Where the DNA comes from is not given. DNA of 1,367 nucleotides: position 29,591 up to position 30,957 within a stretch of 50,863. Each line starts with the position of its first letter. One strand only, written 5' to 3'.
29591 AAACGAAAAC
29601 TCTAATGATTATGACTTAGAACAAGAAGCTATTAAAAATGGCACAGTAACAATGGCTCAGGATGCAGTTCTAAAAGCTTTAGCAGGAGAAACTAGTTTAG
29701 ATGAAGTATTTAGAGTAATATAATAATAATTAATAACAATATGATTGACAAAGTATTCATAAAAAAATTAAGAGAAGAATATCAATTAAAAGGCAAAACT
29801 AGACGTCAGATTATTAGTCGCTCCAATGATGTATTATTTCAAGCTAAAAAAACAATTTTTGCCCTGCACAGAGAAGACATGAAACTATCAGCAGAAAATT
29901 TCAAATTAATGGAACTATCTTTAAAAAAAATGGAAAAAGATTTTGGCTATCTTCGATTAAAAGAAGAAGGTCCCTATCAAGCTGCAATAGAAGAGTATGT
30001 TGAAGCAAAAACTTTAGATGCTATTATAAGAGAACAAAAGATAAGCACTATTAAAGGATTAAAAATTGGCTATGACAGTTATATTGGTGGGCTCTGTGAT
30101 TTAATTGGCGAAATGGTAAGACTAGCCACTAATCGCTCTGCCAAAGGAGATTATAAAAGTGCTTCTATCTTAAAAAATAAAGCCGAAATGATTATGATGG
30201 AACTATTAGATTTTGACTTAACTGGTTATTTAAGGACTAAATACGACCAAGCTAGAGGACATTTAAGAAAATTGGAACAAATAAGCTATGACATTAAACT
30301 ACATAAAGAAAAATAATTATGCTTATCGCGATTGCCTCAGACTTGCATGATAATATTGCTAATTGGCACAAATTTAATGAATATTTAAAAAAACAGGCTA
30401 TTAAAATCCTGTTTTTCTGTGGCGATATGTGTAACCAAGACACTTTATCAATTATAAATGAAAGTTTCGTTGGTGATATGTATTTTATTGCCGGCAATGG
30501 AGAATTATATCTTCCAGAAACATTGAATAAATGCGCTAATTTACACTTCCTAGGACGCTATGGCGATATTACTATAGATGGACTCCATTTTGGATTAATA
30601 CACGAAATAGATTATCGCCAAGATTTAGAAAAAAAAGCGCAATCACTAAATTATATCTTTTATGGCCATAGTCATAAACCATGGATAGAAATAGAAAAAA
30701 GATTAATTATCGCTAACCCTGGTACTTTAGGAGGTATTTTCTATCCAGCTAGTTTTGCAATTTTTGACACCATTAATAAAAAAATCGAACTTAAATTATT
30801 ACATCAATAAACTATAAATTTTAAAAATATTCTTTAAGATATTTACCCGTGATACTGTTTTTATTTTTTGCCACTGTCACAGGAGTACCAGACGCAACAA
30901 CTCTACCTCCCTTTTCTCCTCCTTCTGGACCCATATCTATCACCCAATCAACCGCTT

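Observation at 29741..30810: TRAX/translin-type ribonuclease coupled to a metallophosphoesterase: candidate bacterial C3PO-like RNA cut-and-heal module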

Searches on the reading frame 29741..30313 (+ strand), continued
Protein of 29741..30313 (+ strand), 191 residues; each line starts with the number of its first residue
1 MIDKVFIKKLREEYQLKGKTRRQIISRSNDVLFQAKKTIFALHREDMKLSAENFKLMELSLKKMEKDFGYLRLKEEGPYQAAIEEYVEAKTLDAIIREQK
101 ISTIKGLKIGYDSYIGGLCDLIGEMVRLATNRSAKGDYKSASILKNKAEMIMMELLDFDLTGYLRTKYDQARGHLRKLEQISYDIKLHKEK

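Call 80: search_protein_families(library=pfam, proteins=[L090:3034-3936:+, L090:2496-2918:+, L090:3957-4589:+, L090:5067-5741:+], max_evalue=0.001)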
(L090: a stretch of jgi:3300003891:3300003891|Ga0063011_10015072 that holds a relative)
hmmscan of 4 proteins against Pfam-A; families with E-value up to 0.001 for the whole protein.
L090:3034-3936:+ (301 aa): 1 family
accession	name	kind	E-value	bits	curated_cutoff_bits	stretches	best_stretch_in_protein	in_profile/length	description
PF00149.33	Metallophos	-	2.5e-17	64.4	21.5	1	47-202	3-159/191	Calcineurin-like phosphoesterase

L090:2496-2918:+ (141 aa): 1 family
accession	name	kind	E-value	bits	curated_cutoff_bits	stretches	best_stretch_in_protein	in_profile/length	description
PF00293.34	NUDIX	-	3.3e-19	69.7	21.1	1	3-124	2-129/134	NUDIX domain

L090:3957-4589:+ (211 aa): 4 families
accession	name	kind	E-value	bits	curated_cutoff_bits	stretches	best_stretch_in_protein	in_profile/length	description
PF00156.33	Pribosyltran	-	1.3e-21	77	26.3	2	73-184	37-145/158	Phosphoribosyl transferase domain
PF14681.12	UPRTase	-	1.6e-05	24.9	27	1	120-176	117-175/206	Uracil phosphoribosyltransferase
PF15609.12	PRTase_2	-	0.0008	19.4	28.8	0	122-166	118-162/188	Phosphoribosyl transferase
PF24390.1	PRTase-CE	-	0.00089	19.6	27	0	110-177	103-165/253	PRTase-CE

L090:5067-5741:+ (225 aa): 1 family
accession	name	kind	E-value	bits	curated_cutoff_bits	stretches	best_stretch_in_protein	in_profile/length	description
PF00696.33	AA_kinase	-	1.2e-22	81.3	24.9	1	1-202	1-233/234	Amino acid kinase family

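Call 83: search_protein_families(library=pfam, alignment_id=A5, max_evalue=0.0001)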
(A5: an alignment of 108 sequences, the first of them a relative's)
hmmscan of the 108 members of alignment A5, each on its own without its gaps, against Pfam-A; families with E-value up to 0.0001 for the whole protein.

A. member 1, L094:763-1035:+ (91 aa): 1 family
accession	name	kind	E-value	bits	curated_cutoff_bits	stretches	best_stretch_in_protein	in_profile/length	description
PF03144.31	GTP_EFTU_D2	-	4.8e-05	24.1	30.3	1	25-78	3-59/73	Elongation factor Tu domain 2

B. families by the number of members that match (of 108 scanned): 85 families (the first 25 are shown)
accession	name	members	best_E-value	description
PF00293.34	NUDIX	2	3.3e-19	NUDIX domain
PF00149.33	Metallophos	2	2.5e-17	Calcineurin-like phosphoesterase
PF17164.10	DUF5122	1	6.8e-119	Domain of unknown function (DUF5122) beta-propeller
PF01406.26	tRNA-synt_1e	1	1.2e-112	tRNA synthetases class I (C) catalytic domain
PF00162.24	PGK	1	2.3e-97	Phosphoglycerate kinase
PF02601.20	Exonuc_VII_L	1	2.6e-79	Exonuclease VII, large subunit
PF00850.24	Hist_deacetyl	1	3.9e-68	Histone deacetylase domain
PF00204.31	DNA_gyraseB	1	4.1e-56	DNA gyrase B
PF02690.20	Na_Pi_cotrans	1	1.1e-50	Na+/Pi-cotransporter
PF00834.25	Ribul_P_3_epim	1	2.1e-44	Ribulose-phosphate 3 epimerase family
PF02882.25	THF_DHG_CYH_C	1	4.6e-41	Tetrahydrofolate dehydrogenase/cyclohydrolase, NAD(P)-binding domain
PF00483.29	NTP_transferase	1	2.3e-37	Nucleotidyl transferase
PF00763.28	THF_DHG_CYH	1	1.2e-34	Tetrahydrofolate dehydrogenase/cyclohydrolase, catalytic domain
PF00881.29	Nitroreductase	1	6.2e-34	Nitroreductase family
PF00986.26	DNA_gyraseB_C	1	3.6e-30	DNA gyrase B subunit, carboxyl terminus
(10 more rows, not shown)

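Call 84: find_encoding_contigs(protein=P0328, flank=5000, max_places=1)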
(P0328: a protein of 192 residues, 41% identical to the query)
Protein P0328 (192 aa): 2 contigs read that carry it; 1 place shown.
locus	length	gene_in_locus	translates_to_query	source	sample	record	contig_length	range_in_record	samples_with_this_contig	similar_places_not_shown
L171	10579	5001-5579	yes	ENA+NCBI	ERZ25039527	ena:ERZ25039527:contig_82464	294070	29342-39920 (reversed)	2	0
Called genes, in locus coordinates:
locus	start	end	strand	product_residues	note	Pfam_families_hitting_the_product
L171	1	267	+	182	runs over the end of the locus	PF01676:Metalloenzyme, PF01663:Phosphodiest (weak)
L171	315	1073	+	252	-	PF01149:Fapy_DNA_glyco, PF06831:H2TH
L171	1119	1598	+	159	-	PF01894:YjbQ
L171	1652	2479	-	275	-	-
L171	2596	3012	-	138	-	PF02681:DUF212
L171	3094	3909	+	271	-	PF02673:BacA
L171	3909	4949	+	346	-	PF02618:YceG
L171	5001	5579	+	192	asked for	PF01997:Translin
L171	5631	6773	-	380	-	-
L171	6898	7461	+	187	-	PF01596:Methyltransf_3, PF13578:Methyltransf_24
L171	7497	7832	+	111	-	-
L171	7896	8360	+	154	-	PF02590:SPOUT_MTase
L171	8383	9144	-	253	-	PF02502:LacAB_rpiB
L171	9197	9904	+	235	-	PF00696:AA_kinase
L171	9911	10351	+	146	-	PF07973:tRNA_SAD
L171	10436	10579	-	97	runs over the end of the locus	-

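Call 85: find_encoding_contigs(protein=P0428, flank=5000, max_places=1)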
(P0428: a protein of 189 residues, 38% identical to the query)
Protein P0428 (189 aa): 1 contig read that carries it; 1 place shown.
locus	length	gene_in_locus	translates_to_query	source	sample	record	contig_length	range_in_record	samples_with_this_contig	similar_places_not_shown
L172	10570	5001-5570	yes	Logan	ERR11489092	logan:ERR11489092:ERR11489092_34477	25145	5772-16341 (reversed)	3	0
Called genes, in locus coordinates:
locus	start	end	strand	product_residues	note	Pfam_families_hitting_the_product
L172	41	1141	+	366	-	PF20706:GT4-conflict (faint), PF13439:Glyco_transf_4, PF13579:Glyco_trans_4_4, PF13524:Glyco_trans_1_2 (faint), PF00534:Glycos_transf_1, PF13692:Glyco_trans_1_4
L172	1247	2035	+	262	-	-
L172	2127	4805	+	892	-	PF00690:Cation_ATPase_N, PF00122:E1-E2_ATPase, PF00702:Hydrolase, PF13246:Cation_ATPase, PF08282:Hydrolase_3 (weak), PF00689:Cation_ATPase_C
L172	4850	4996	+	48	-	-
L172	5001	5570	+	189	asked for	PF01997:Translin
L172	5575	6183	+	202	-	PF07690:MFS_1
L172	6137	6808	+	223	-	PF13641:Glyco_tranf_2_3 (weak), PF00535:Glycos_transf_2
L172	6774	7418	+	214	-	PF00657:Lipase_GDSL, PF13472:Lipase_GDSL_2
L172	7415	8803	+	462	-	PF21799:MurD-like_N, PF08245:Mur_ligase_M, PF02875:Mur_ligase_C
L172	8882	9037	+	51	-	PF18930:DUF5679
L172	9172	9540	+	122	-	-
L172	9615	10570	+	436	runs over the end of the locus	PF08245:Mur_ligase_M, PF02875:Mur_ligase_C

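Call 86: search_protein_families(library=pfam, proteins=[L139:5599-6435:+, L139:6743-8401:+, L139:6461-6733:+, L139:4395-4943:+], max_evalue=0.001)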
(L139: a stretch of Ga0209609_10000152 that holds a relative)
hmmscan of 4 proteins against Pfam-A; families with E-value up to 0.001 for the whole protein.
L139:5599-6435:+ (279 aa): 2 families
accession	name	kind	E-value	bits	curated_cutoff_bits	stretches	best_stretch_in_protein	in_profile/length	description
PF00149.33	Metallophos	-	2.9e-13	51.1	21.5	1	51-217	1-190/191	Calcineurin-like phosphoesterase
PF12850.12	Metallophos_2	-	1.2e-06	29.1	27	1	52-217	2-118/154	Calcineurin-like phosphoesterase superfamily domain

L139:6743-8401:+ (553 aa): 5 families
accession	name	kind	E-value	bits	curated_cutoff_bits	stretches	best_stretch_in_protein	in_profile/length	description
PF22505.1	RNase_J_b_CASP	-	5.3e-40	136.5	27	1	224-348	1-125/126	Ribonuclease J, beta-CASP domain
PF12706.13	Lactamase_B_2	-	2.7e-10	40.6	27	1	44-166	8-144/200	Beta-lactamase superfamily domain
PF00753.33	Lactamase_B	-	1.5e-09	38.5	22.7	1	49-165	33-150/196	Metallo-beta-lactamase superfamily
PF07521.17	RMMBL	-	1.5e-07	31.7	21.6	1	367-410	13-57/63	Zn-dependent metallo-hydrolase RNA specificity domain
PF17770.6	RNase_J_C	-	3.4e-05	25.2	23.8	1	468-553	2-98/102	Ribonuclease J C-terminal domain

L139:6461-6733:+ (91 aa): 0 families

L139:4395-4943:+ (183 aa): 2 families
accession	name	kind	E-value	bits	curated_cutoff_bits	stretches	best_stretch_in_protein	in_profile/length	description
PF00881.29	Nitroreductase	-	6.2e-34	118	23.5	2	19-78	1-60/167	Nitroreductase family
PF14512.11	TM1586_NiRdase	-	4.9e-20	72.5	27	2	114-179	88-152/215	Putative TM nitroreductase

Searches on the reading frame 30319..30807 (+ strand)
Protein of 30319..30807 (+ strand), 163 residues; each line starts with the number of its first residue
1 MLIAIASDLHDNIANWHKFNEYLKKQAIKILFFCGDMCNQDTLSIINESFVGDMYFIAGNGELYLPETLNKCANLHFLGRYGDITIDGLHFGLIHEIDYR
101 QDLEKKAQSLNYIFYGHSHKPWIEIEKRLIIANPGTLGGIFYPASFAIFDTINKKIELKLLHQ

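Call 3: search_protein_families(library=pfam, proteins=[window:30319-30807:+], max_evalue=1)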
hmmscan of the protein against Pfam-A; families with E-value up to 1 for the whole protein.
window:30319-30807:+ (163 aa): 2 families
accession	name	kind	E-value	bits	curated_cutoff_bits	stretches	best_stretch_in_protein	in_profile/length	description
PF12850.12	Metallophos_2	-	4.7e-22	79.1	27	1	1-151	1-151/154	Calcineurin-like phosphoesterase superfamily domain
PF00149.33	Metallophos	-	2.3e-06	28.6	21.5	1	1-78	1-86/191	Calcineurin-like phosphoesterase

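Call 4: search_protein_families(library=ncbifam, proteins=[window:30319-30807:+], max_evalue=1)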
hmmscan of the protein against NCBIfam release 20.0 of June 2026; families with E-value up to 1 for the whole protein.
window:30319-30807:+ (163 aa): 5 families
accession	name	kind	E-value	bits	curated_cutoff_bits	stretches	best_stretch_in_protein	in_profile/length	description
TIGR00040.1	yfcE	subfamily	2.3e-11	44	56.25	1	1-157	1-156/158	YfcE family phosphodiesterase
NF006988.0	PRK09453.1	equivalog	2e-10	40.8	117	2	83-152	92-163/183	phosphodiesterase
TIGR03729.1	acc_ester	subfamily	0.00034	20.1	148.25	1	3-64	2-74/239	putative phosphoesterase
NF000842.0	PRK00071.2-1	equivalog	0.039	13.6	167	1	3-48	96-141/191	nicotinate-nucleotide adenylyltransferase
NF004624.0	PRK05964.1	equivalog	0.058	11.9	494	1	100-145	66-112/427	adenosylmethionine--8-amino-7-oxononanoate transaminase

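Call 32: search_solved_structures(query=window:30319-30807:+, max_evalue=0.01, show_alignments=2)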
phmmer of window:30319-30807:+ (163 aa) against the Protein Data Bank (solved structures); distinct sequences matched with E-value up to 0.01: 3.
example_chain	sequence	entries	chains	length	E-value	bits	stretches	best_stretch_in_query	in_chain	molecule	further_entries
2ahd_A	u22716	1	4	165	1.3e-07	34.8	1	1-155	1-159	Phosphodiesterase MJ0936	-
1s3l_A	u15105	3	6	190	2.1e-07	34.2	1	1-155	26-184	Hypothetical protein MJ0936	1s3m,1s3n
2a22_A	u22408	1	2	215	0.0071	19.5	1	18-142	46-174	vacuolar protein sorting 29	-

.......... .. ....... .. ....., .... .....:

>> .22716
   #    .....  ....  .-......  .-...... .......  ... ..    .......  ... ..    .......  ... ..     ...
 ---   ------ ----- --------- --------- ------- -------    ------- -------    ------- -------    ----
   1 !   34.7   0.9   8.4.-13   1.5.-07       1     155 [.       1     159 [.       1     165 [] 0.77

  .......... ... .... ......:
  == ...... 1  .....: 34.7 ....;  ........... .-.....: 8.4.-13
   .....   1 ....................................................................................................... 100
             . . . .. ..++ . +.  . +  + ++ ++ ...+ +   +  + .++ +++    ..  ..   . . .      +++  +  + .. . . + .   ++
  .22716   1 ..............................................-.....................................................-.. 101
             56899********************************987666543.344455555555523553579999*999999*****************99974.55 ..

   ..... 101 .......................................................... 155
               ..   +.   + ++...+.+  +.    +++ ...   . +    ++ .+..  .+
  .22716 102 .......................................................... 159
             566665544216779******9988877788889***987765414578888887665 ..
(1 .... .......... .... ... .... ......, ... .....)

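Call 33: find_homologous_proteins(query=window:30319-30807:+, max_evalue=0.001)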
Query window:30319-30807:+ (163 aa): 43 proteins with E <= 0.001 among 62 candidates.
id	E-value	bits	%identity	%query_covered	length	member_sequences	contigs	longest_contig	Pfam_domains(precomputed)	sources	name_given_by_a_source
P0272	1.0e-94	333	90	100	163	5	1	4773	PF12850.13,PF00149.34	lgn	-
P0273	1.4e-79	284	78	100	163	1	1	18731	PF12850.13,PF00149.34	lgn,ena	-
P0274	9.7e-68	245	64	100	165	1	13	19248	PF12850.13,PF00149.34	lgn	-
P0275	3.6e-64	234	63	93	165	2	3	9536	PF12850.13,PF00149.34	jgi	jgi:uncharacterized protein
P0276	9.0e-64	232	63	100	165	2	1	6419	PF12850.13,PF00149.34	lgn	-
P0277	4.9e-63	230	62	100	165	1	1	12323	PF12850.13,PF00149.34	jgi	-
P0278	5.7e-59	217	60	99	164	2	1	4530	PF12850.13,PF00149.34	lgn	-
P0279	7.2e-59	216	60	99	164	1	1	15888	PF12850.13,PF00149.34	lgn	-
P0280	1.1e-58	216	60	100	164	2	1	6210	PF12850.13,PF00149.34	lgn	-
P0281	4.4e-58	214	59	100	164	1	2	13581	PF12850.13,PF00149.34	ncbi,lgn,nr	ncbi:YfcE family phosphodiesterase [Patescibacteria group bacterium]|nr:YfcE family phosphodiesteras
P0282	3.1e-57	211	60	100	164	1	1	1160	PF12850.13,PF00149.34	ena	-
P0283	1.4e-56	209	58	97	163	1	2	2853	PF12850.13,PF00149.34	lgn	-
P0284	3.3e-56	208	58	100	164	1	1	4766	PF12850.13,PF00149.34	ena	-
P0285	9.6e-56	206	55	100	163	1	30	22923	PF12850.13,PF00149.34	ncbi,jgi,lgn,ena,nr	ncbi:MAG: hypothetical protein EOM88_02565 [Clostridia bacterium]|jgi:putative phosphoesterase|nr:hy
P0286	2.8e-55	205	56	100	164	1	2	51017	PF12850.13,PF00149.34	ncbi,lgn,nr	ncbi:metallophosphoesterase family protein [Patescibacteria group bacterium]|nr:metallophosphoestera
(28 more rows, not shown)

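Call 59: predict_structure(alignment_id=A4)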
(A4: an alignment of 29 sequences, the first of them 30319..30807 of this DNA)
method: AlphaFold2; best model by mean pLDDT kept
length: 163 residues; sequences in the alignment: 29
mean_pLDDT: 93.4   pTM: 0.90
mean pLDDT of the five models: 93.4, 93.3, 93.1, 92.6, 91.5
residues with pLDDT >= 90: 138; 70-90: 25; 50-70: 0; < 50: 0
segments of 3 or more residues with pLDDT < 50: none
pLDDT, mean of each block of 10 residues (from residue 1): 96 97 97 95 94 94 80 91 95 94 90 92 93 96 97 96 86
secondary structure, 60 per line:
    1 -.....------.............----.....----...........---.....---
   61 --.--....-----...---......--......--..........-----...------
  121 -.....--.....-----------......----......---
elements in order: E2-6 H13-25 E30-34 H40-49 E53-57 H66-69 E75-77 E81-86 E89-94 H97-106 E112-114 E122-126 E129-133 E145-150 E155-160

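Call 62: fold_search(model_id=the predicted structure, library=pdb)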
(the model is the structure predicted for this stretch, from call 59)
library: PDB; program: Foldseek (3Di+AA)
matches with E <= 10: 842; with E <= 0.001: 149
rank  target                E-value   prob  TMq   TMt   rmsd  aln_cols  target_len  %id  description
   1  1s3l_A                7.0e-12  1.00  0.86  0.85   2.5       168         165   21  Structural and Functional Characterization of a Novel Archaeal Phosphodiesterase (released 2004-08-10)
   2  8ttd_A                7.9e-10  1.00  0.65  0.58   6.3       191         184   17  Structure of VPS29 complexed with Fam21A repeat 21 (1328-1341) (released 2024-08-21)
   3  3psn_A                1.5e-09  1.00  0.64  0.57   7.3       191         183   18  Crystal structure of mouse VPS29 complexed with Mn2+ (released 2010-12-15)
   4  6xsa_A                1.8e-09  1.00  0.69  0.62   6.1       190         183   17  Crystal structure of human Vps29 complexed with RaPID-derived cyclic peptide RT-L2 (released 2021-07-14)
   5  8sym_B                2.1e-09  1.00  0.67  0.60   6.1       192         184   18  Human VPS29/VPS35L Complex (Locally refined map) (released 2023-11-01)
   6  8ese_Z                2.1e-09  1.00  0.66  0.59   6.3       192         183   17  Crystal structure of human Vps29 bound to a peptide from Vps35L (released 2023-05-24)
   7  6xs7_A                2.6e-09  1.00  0.68  0.61   6.1       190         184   18  Crystal structure of human Vps29 complexed with RaPID-derived cyclic peptide RT-D2 (released 2021-07-14)
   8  1z2w_A                3.0e-09  1.00  0.64  0.58   6.8       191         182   19  Crystal structure of mouse Vps29 complexed with Mn2+ (released 2005-06-21)
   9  1w24                  3.5e-09  1.00  0.66  0.60   6.3       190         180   18  Crystal Structure Of human Vps29 (released 2005-03-23)
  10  6xs5_A                3.8e-09  1.00  0.66  0.59   6.3       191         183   18  Crystal structure of human Vps29 complexed with RaPID-derived cyclic peptide RT-D1 (released 2021-07-14)
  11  5gtu_A                4.8e-09  1.00  0.66  0.59   6.2       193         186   16  Structural and mechanistic insights into regulation of the retromer coat by TBC1d5 (released 2016-12-07)
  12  8fud_A                5.7e-09  1.00  0.65  0.58   6.3       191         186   17  Crystal structure of Vps29 in complex with Chaetomium thermophilum Vps5 (71 to 80) (released 2024-07-24)
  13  2a22_A                1.0e-08  1.00  0.67  0.58   6.6       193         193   18  Structure of Vacuolar Protein Sorting 29 from Cryptosporidium Parvum (released 2005-08-16)
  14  5xcj_B                1.1e-08  1.00  0.59  0.54   8.1       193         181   14  Crystal structure of Vps29 single mutant (D62A) from Entamoeba histolytica (released 2017-10-18)
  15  5w8m_F                1.2e-08  1.00  0.69  0.61   7.0       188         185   18  Crystal structure of Chaetomium thermophilum Vps29 (released 2018-06-13)
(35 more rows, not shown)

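Call 75: search_protein_families(library=padloc, proteins=[window:30319-30807:+], max_evalue=0.01)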
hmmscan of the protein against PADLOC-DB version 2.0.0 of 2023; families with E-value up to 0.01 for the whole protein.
window:30319-30807:+ (163 aa): 0 families
